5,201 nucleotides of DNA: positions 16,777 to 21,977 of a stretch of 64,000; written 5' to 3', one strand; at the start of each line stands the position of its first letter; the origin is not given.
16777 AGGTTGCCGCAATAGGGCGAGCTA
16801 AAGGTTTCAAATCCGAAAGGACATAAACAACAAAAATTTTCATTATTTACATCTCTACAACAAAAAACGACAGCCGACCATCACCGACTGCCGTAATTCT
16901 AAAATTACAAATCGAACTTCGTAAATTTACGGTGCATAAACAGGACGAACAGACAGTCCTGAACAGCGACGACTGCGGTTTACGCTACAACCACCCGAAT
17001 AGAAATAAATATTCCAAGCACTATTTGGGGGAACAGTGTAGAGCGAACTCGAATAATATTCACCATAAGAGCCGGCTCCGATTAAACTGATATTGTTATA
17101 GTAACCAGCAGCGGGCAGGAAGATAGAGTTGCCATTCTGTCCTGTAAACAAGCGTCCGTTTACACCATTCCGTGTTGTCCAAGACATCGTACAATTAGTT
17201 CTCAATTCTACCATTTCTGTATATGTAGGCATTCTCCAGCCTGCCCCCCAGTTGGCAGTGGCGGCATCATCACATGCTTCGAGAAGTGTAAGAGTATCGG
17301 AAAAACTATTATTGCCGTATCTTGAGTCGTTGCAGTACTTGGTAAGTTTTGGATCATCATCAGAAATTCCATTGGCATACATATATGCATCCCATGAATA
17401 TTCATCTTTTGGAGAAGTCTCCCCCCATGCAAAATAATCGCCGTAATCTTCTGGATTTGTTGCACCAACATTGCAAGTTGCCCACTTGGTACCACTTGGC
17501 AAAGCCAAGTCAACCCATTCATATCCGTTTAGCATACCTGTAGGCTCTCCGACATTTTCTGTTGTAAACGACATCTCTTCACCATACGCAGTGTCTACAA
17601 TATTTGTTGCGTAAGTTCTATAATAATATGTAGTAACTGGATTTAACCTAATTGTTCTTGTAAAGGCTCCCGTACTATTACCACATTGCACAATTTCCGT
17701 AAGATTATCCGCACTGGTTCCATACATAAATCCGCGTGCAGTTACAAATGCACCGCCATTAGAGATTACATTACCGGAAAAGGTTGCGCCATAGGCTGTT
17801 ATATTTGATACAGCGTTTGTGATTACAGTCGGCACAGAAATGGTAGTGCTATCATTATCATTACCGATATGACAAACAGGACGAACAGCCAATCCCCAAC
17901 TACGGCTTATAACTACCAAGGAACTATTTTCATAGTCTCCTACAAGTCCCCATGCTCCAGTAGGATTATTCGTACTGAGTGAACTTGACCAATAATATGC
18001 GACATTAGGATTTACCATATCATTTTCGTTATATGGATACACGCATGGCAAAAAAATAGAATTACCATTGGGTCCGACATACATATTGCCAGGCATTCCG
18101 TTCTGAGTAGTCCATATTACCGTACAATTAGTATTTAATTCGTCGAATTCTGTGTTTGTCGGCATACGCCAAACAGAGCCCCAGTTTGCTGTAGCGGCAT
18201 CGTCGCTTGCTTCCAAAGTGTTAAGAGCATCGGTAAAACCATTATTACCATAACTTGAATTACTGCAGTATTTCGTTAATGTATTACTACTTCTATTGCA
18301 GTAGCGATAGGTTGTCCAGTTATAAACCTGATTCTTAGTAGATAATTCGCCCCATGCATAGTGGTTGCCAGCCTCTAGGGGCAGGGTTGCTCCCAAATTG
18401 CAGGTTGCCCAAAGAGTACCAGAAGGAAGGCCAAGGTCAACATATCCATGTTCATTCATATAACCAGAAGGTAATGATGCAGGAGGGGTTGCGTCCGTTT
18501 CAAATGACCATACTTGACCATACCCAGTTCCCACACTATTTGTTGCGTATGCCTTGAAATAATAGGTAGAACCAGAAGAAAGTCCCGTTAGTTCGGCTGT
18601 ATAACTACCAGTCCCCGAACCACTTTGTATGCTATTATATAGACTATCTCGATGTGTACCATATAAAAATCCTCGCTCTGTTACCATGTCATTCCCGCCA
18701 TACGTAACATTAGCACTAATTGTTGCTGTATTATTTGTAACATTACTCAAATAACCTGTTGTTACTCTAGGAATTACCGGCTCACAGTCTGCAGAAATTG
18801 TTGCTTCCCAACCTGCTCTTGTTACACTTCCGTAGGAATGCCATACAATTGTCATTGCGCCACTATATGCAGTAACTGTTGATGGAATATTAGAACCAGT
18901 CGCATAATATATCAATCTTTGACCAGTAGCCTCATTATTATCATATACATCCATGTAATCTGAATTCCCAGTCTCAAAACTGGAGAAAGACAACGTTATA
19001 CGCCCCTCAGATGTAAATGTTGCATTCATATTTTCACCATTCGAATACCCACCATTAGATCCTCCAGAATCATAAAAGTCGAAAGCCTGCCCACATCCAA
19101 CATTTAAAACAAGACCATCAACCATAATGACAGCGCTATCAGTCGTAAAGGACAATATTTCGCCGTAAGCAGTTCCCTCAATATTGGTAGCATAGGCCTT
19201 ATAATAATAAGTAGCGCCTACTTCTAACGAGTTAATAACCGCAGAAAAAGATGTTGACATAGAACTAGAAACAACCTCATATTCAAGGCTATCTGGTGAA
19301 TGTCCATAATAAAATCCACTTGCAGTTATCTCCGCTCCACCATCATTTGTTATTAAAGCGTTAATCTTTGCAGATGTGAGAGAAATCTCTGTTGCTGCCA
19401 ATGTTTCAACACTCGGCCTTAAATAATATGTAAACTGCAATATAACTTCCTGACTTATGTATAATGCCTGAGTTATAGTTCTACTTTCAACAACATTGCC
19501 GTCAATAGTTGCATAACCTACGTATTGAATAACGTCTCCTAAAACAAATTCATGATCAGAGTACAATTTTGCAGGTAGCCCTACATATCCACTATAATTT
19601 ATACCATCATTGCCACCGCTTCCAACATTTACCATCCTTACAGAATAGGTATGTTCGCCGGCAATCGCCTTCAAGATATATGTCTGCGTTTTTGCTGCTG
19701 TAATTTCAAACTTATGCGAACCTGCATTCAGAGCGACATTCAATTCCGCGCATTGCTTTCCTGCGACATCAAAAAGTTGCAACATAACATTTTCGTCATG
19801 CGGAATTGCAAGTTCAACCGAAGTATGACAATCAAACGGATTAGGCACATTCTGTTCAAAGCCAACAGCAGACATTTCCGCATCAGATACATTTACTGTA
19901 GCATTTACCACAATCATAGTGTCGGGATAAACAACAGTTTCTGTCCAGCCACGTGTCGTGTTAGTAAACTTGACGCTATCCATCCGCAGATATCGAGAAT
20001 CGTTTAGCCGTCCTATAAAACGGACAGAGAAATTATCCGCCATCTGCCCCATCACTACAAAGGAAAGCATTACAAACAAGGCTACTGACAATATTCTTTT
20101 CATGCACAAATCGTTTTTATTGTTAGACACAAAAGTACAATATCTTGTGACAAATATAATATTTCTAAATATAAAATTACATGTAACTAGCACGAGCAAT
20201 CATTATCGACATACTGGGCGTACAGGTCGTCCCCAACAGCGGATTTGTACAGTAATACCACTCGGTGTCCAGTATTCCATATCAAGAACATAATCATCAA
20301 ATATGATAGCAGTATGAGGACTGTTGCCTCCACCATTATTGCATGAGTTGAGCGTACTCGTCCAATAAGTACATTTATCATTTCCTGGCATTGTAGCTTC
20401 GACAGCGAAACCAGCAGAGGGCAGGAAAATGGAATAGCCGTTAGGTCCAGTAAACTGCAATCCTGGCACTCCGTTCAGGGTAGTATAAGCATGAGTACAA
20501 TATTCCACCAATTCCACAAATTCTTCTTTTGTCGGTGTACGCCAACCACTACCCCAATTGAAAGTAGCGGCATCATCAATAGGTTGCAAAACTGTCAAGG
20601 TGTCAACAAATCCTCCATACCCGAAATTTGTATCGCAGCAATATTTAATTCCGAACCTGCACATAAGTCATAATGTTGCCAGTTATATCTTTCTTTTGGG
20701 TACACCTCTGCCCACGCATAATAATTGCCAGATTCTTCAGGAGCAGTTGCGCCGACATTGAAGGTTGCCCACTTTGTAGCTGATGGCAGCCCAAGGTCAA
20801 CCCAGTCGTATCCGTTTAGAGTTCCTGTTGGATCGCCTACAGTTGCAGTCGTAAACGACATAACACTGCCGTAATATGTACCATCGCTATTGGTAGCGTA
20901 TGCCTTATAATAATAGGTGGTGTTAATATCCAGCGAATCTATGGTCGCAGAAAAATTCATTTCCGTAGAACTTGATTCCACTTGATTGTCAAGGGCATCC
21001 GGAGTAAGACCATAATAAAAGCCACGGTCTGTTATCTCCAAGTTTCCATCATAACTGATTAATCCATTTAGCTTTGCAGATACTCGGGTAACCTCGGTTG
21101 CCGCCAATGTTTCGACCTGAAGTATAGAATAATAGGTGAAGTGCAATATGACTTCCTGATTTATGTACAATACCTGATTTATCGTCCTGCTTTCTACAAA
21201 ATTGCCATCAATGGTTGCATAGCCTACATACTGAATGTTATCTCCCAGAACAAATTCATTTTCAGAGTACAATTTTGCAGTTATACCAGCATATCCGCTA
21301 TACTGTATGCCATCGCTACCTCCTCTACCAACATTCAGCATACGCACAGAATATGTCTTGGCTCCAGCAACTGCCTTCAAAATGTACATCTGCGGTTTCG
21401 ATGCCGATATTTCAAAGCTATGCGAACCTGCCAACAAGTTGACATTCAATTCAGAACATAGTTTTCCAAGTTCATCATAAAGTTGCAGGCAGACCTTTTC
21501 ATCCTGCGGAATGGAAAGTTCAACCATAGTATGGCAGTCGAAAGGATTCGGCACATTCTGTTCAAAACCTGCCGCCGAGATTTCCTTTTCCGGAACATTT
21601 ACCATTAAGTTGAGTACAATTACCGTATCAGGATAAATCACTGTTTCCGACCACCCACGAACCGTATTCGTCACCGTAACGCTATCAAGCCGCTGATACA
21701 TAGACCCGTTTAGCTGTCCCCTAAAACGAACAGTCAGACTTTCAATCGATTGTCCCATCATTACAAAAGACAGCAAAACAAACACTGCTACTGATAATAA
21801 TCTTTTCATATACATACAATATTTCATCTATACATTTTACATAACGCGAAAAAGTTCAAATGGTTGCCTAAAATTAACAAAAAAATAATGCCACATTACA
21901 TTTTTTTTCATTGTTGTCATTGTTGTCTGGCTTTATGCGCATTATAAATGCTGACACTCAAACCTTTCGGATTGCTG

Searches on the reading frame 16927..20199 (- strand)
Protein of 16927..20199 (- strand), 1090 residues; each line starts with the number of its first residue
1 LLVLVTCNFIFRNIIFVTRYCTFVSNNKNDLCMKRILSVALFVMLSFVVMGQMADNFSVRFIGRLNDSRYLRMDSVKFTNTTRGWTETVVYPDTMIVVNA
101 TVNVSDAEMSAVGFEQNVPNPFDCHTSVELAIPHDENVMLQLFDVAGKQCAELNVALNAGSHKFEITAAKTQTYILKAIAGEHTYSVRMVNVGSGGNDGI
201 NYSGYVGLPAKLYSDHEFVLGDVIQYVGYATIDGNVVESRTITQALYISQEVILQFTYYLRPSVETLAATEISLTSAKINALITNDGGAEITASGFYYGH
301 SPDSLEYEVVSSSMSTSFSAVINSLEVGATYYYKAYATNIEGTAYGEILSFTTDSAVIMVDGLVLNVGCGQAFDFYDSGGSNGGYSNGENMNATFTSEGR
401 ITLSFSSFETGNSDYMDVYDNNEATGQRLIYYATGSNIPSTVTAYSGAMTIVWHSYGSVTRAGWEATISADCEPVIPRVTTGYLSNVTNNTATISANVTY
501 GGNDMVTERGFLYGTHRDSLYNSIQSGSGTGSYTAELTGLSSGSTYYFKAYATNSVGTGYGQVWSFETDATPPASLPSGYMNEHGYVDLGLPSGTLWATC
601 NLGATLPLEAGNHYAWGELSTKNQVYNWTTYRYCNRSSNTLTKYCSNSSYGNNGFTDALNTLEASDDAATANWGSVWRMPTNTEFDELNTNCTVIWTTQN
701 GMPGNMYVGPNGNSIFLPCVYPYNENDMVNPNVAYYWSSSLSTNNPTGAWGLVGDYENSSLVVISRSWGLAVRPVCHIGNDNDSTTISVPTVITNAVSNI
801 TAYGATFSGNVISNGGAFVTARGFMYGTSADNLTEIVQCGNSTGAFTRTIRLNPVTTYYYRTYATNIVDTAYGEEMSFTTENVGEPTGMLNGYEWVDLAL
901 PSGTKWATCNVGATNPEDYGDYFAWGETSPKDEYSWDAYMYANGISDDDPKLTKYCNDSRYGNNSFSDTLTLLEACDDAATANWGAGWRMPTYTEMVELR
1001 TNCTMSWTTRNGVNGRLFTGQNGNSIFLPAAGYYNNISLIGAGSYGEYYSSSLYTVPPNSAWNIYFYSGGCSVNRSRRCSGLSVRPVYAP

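Call 71: search_protein_families(library=pfam, proteins=[window:16927-20199:-], max_evalue=0.001)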
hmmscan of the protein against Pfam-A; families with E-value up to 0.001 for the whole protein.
window:16927-20199:- (1090 aa): 2 families
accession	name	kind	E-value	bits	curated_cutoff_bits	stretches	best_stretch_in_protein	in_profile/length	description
PF07603.17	Lcl_C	-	3.2e-10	40.7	34.9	1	966-1087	24-116/117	Lcl C-terminal domain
PF00431.26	CUB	-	7.1e-07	30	21.4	1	396-467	34-109/110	CUB domain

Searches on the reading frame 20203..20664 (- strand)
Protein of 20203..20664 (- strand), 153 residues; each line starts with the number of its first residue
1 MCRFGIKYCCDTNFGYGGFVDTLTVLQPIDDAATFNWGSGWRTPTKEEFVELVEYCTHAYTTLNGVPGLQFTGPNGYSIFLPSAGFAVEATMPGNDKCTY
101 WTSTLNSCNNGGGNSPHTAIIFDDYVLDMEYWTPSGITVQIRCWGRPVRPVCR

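Call 71: search_protein_families(library=pfam, proteins=[window:20203-20664:-], max_evalue=0.001)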
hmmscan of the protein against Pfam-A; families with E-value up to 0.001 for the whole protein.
window:20203-20664:- (153 aa): 1 family
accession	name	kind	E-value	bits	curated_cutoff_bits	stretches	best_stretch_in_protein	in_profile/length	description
PF07603.17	Lcl_C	-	0.0002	22.1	34.9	1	36-107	40-86/117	Lcl C-terminal domain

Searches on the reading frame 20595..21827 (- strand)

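Call 71: search_protein_families(library=pfam, proteins=[window:20595-21827:-], max_evalue=0.001)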
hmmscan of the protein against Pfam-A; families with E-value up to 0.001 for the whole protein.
window:20595-21827:- (410 aa): 1 family
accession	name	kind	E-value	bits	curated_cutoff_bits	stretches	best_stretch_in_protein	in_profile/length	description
PF16656.11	Pur_ac_phosph_N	-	0.00034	21.6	30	1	265-327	25-93/93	Purple acid Phosphatase, N-terminal domain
